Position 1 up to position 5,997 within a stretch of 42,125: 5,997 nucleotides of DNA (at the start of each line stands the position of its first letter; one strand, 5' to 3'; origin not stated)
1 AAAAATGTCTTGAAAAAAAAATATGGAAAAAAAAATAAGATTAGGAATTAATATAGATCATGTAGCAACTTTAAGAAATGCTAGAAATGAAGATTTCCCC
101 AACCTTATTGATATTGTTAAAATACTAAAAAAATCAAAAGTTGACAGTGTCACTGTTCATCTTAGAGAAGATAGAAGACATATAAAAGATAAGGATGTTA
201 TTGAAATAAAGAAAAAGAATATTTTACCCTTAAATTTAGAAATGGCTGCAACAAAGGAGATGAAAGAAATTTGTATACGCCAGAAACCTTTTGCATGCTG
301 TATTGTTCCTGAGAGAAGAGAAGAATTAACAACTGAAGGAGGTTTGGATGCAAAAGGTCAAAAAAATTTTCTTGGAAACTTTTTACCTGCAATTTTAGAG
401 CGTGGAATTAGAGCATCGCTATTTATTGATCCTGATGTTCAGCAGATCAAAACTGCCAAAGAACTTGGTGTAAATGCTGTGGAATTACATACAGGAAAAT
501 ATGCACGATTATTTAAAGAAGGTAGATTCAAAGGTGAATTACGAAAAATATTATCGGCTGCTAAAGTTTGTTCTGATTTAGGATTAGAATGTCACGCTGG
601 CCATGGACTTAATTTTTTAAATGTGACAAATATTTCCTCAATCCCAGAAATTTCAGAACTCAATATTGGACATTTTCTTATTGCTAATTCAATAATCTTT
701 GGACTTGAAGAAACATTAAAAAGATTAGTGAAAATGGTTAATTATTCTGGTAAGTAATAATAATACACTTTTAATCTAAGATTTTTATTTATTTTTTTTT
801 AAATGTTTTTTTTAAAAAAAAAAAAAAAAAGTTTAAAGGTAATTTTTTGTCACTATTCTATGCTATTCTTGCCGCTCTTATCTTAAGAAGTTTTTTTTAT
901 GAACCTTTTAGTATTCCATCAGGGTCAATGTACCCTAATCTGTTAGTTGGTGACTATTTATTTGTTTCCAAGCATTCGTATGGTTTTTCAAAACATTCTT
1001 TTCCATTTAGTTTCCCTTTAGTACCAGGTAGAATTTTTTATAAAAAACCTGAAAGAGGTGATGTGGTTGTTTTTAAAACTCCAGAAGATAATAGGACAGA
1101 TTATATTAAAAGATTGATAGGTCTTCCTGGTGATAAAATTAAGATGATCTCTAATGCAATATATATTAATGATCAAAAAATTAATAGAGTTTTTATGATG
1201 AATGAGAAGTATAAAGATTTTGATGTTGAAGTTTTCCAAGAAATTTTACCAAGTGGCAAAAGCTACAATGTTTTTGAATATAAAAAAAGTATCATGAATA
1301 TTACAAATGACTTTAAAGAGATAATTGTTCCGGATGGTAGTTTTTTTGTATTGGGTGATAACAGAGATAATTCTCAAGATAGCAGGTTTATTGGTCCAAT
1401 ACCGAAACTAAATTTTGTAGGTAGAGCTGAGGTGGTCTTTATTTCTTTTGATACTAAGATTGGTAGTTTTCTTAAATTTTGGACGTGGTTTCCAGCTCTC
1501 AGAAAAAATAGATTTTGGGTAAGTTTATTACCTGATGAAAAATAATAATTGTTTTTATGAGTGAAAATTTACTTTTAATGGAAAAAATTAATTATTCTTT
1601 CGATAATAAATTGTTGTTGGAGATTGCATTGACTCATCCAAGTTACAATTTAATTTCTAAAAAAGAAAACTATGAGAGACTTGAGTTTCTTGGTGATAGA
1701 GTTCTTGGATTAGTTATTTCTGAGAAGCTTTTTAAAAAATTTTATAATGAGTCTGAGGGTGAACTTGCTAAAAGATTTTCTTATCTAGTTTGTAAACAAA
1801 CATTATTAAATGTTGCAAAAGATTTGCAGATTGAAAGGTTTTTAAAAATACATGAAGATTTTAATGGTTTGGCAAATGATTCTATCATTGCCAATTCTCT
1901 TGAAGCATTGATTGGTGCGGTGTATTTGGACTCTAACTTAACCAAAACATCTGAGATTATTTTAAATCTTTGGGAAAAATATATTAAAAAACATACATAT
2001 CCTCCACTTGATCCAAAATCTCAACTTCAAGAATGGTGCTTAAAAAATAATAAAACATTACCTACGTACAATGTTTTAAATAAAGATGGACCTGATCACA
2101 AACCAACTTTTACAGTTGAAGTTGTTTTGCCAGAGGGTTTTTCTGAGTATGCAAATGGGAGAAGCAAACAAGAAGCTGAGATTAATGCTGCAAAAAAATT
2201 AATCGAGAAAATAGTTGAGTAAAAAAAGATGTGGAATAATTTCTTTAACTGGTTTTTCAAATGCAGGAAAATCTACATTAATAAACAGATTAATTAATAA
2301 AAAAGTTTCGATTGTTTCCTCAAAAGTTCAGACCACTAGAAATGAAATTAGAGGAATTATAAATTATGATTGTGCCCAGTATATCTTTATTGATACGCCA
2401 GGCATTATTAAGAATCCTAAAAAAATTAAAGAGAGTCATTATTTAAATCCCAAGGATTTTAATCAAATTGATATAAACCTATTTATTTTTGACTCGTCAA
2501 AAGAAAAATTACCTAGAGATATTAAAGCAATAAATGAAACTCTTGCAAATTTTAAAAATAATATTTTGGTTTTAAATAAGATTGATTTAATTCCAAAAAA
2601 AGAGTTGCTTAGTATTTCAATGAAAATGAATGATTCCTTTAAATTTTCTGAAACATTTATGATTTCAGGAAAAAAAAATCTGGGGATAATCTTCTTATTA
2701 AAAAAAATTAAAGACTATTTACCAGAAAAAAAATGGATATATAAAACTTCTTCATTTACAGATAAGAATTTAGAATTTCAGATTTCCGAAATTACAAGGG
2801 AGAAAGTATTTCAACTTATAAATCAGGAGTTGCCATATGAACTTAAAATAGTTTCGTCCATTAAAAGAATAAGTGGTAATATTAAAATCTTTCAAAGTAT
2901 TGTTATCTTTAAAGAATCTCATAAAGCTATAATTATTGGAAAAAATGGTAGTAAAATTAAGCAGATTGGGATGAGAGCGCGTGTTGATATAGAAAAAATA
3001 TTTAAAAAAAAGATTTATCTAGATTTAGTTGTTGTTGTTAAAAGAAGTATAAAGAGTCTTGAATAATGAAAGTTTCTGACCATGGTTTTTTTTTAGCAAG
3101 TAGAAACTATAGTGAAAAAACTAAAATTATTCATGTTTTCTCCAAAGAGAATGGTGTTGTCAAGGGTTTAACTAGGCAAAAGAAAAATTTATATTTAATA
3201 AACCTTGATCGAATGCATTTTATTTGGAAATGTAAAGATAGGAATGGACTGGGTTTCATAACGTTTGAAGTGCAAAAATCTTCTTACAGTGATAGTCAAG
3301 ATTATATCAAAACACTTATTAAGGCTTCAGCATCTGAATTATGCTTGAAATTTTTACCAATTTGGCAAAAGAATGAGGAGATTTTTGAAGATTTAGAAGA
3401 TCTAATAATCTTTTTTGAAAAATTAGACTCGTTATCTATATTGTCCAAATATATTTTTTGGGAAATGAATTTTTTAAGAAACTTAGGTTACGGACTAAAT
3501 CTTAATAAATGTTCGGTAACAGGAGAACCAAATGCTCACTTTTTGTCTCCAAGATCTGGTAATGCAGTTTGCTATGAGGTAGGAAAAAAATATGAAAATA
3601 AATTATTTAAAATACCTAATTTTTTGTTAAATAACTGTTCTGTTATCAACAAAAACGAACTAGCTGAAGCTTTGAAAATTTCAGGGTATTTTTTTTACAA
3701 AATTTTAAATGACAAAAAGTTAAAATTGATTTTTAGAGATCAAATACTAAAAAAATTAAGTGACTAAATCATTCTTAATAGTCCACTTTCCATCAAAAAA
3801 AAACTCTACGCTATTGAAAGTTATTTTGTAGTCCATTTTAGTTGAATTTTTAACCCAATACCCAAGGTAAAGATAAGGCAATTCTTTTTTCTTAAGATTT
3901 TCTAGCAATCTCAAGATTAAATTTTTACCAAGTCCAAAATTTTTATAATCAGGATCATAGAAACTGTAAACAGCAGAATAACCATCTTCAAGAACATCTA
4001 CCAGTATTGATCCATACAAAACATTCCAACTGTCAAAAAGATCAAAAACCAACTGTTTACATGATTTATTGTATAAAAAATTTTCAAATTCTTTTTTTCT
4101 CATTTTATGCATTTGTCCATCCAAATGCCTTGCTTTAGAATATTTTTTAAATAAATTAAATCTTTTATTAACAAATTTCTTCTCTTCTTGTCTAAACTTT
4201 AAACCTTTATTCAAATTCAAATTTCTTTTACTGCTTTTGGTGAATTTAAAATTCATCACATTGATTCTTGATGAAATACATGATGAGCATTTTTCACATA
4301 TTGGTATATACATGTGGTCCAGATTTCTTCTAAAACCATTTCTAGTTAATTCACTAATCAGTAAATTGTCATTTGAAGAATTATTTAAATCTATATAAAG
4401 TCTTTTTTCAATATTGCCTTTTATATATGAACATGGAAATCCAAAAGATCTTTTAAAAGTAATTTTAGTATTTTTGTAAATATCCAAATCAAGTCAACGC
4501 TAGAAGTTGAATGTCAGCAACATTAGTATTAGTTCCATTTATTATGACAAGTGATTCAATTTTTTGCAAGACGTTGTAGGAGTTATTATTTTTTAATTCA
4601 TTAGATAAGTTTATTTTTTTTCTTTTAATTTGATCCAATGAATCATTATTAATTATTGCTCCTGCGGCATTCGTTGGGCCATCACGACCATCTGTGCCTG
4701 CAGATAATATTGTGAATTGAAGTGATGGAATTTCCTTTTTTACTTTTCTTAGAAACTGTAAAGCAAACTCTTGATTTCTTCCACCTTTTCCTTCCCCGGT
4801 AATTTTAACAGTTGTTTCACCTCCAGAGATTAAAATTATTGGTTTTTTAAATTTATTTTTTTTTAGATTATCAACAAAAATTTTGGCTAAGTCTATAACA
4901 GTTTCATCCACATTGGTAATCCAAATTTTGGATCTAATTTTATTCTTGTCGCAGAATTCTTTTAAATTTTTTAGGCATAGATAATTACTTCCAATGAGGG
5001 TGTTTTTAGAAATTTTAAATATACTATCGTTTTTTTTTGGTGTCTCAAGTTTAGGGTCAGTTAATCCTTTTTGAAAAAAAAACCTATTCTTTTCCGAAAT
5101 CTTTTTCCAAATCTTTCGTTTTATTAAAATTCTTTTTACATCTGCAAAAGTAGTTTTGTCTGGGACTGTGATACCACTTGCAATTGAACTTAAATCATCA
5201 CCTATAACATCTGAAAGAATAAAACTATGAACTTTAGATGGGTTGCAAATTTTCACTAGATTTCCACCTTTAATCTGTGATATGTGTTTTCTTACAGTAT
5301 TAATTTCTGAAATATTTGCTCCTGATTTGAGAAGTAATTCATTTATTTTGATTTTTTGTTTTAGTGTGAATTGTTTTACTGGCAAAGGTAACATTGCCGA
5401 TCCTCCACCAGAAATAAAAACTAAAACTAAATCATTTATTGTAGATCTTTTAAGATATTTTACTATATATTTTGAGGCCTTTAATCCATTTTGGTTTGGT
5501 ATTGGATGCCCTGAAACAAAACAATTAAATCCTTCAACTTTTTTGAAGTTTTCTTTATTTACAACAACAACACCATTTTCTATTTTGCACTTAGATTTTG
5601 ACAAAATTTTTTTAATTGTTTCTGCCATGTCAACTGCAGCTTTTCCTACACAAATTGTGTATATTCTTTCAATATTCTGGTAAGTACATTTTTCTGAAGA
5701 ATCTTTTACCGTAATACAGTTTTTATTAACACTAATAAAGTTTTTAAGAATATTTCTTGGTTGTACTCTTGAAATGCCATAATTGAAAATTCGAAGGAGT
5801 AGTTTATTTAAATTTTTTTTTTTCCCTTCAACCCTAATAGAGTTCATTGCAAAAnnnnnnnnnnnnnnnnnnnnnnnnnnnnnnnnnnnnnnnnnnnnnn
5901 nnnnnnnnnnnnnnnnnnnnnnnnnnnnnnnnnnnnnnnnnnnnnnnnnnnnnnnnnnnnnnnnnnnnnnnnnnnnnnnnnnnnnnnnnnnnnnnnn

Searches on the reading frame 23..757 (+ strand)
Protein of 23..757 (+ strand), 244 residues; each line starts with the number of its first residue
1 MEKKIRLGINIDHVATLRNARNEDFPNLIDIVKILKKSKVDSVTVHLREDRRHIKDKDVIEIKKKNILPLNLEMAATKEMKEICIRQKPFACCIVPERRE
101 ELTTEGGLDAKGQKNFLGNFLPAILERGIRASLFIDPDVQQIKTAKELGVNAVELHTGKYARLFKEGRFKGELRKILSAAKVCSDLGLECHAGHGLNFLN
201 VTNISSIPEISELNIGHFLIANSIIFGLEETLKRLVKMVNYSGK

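Call 18: search_protein_families(library=pfam, proteins=[window:23-757:+], max_evalue=0.00001)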
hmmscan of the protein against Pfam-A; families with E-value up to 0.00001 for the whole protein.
window:23-757:+ (244 aa): 1 family
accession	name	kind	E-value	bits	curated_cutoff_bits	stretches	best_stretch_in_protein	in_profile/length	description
PF03740.19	PdxJ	-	2.1e-86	289.3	24.5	1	6-238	1-233/234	Pyridoxal phosphate biosynthesis protein PdxJ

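Call 97: find_encoding_contigs(protein=window:23-754:+, flank=10000, max_places=2)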
Protein window:23-754:+ (244 aa): 4 contigs read that carry it; 2 places shown.
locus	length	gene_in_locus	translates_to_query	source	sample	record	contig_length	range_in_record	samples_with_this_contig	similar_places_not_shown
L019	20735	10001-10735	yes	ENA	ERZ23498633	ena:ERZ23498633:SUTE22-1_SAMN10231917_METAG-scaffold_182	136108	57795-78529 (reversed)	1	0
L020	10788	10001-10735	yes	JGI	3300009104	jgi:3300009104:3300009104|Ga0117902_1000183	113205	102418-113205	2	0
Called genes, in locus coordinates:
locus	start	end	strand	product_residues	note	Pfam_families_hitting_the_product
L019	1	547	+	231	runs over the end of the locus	PF00528:BPD_transp_1 (weak)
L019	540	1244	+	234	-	PF02463:SMC_N (faint), PF00005:ABC_tran, PF01637:ATPase_2 (faint), PF13304:AAA_21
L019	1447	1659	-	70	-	PF20104:DUF6494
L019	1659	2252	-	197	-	PF03239:FTR1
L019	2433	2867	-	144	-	PF00011:HSP20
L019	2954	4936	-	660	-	PF01464:SLT, PF27553:SLT_superhelical (weak)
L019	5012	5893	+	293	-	PF00701:DHDPS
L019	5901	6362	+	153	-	PF01668:SmpB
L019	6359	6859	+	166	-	PF01288:HPPK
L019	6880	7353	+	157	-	PF01192:RNA_pol_Rpb6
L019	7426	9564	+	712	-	PF01966:HD, PF13328:HD_4, PF04607:RelA_SpoT, PF02824:TGS, PF19296:RelA_AH, PF28438:RelA_RIS, PF13291:ACT_4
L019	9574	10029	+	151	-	PF09835:DUF2062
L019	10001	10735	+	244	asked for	PF03740:PdxJ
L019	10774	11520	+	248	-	PF10502:Peptidase_S26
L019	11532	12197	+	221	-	PF14622:Ribonucleas_3_3, PF00636:Ribonuclease_3, PF14709:DND1_DSRM (weak), PF00035:dsrm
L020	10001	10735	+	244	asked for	PF03740:PdxJ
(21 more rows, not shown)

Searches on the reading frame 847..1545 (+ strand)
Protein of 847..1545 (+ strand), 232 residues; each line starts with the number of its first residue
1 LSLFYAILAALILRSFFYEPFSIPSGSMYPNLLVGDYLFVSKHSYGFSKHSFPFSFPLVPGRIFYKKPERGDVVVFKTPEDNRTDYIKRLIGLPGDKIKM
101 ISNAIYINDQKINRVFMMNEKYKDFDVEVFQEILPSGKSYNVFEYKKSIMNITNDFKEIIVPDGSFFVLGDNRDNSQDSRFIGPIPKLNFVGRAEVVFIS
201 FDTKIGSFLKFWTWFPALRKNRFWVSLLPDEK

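Call 18: search_protein_families(library=pfam, proteins=[window:847-1545:+], max_evalue=0.00001)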
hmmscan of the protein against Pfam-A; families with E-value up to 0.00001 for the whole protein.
window:847-1545:+ (232 aa): 1 family
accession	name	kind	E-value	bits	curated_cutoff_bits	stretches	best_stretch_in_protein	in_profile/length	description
PF10502.14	Peptidase_S26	-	8.6e-51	172.7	22.9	1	2-198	7-167/168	Signal peptidase, peptidase S26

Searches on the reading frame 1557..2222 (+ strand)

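Call 18: search_protein_families(library=pfam, proteins=[window:1557-2222:+], max_evalue=0.00001)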
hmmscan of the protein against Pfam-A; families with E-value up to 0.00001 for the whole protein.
window:1557-2222:+ (221 aa): 4 families
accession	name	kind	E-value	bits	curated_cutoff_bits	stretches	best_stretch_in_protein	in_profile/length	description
PF14622.11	Ribonucleas_3_3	-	3.8e-29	101.9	35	1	18-137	2-122/128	Ribonuclease-III-like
PF00636.31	Ribonuclease_3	-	1.1e-20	74.7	27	1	40-126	1-101/102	Ribonuclease III domain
PF00035.32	dsrm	-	9.1e-16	58.6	23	1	153-218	1-65/66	Double-stranded RNA binding motif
PF14709.13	DND1_DSRM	-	3e-07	31.1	25.7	1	152-194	2-44/80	double strand RNA binding domain from DEAD END PROTEIN 1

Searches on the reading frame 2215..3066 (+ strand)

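Call 18: search_protein_families(library=pfam, proteins=[window:2215-3066:+], max_evalue=0.00001)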
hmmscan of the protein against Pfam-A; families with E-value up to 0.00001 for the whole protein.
window:2215-3066:+ (283 aa): 7 families
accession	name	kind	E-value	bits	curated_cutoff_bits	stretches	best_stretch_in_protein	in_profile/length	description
PF01926.29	MMR_HSR1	-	3.6e-22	79.1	21.9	1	9-122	2-113/113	50S ribosome-binding GTPase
PF07650.23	KH_2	-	1e-12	48.1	22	1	205-276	1-74/78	KH domain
PF00009.33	GTP_EFTU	-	4.1e-10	40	26.5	1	15-170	12-187/188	Elongation factor Tu GTP binding domain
PF03193.22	RsgA_GTPase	-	8.3e-08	32.7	30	0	8-64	108-168/174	RsgA GTPase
PF02421.24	FeoB_N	-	1.2e-07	31.8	27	1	9-157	3-148/156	Ferrous iron transport protein B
PF02492.25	cobW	-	3.3e-07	30.5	20.7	0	53-134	83-164/180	CobW/HypB/UreG, nucleotide-binding domain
PF00350.29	Dynamin_N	-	2.4e-06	28.1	27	0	11-43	3-34/168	Dynamin family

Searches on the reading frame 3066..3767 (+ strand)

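Call 18: search_protein_families(library=pfam, proteins=[window:3066-3767:+], max_evalue=0.00001)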
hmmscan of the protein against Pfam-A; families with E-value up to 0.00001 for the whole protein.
window:3066-3767:+ (233 aa): 2 families
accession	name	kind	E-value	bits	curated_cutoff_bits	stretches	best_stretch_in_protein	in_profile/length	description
PF02565.21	RecO_C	-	3.1e-14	53.4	22.1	1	78-210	2-145/157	Recombination protein O C terminal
PF11967.14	RecO_N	-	4.2e-08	33.5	27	1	1-67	1-73/80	Recombination protein O N terminal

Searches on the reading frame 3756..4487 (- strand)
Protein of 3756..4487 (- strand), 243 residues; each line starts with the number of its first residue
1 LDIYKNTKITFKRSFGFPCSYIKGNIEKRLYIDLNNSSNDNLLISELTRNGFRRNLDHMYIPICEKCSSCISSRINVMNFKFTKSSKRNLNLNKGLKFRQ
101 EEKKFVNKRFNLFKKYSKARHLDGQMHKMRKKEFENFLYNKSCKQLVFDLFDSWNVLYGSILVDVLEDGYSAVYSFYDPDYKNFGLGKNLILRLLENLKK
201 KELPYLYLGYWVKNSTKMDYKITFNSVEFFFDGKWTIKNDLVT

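Call 18: search_protein_families(library=pfam, proteins=[window:3756-4487:-], max_evalue=0.00001)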
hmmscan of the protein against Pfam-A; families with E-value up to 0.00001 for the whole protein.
window:3756-4487:- (243 aa): 2 families
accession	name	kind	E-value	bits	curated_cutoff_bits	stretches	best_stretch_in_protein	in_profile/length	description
PF04377.21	ATE_C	-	4.4e-32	111.7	25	1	109-228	2-119/122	Arginine-tRNA-protein transferase, C terminus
PF04376.19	ATE_N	-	3.8e-15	56.3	27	1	18-88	2-72/72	Arginine-tRNA-protein transferase, N terminus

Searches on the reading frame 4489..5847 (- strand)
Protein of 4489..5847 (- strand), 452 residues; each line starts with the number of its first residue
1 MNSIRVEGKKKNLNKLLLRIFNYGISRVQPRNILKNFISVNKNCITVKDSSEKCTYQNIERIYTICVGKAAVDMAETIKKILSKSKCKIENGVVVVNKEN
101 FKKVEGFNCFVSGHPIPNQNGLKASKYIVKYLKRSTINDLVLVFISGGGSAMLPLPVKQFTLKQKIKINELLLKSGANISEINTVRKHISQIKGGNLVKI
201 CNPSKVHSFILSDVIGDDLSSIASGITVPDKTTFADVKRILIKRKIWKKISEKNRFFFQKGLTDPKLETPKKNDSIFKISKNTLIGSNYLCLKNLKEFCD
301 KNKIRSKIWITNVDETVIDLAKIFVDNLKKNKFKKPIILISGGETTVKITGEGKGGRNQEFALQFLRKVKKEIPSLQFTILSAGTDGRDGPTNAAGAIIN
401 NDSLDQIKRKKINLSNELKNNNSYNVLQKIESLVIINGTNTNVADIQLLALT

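Call 18: search_protein_families(library=pfam, proteins=[window:4489-5847:-], max_evalue=0.00001)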
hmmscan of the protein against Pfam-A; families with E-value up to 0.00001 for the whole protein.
window:4489-5847:- (452 aa): 2 families
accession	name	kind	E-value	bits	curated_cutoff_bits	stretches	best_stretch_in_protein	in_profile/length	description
PF13660.11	DUF4147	-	1.6e-72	244.2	23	1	17-253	2-228/234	Domain of unknown function (DUF4147)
PF05161.18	MOFRL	-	1.6e-34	118.7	28.3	1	338-445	2-106/106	MOFRL family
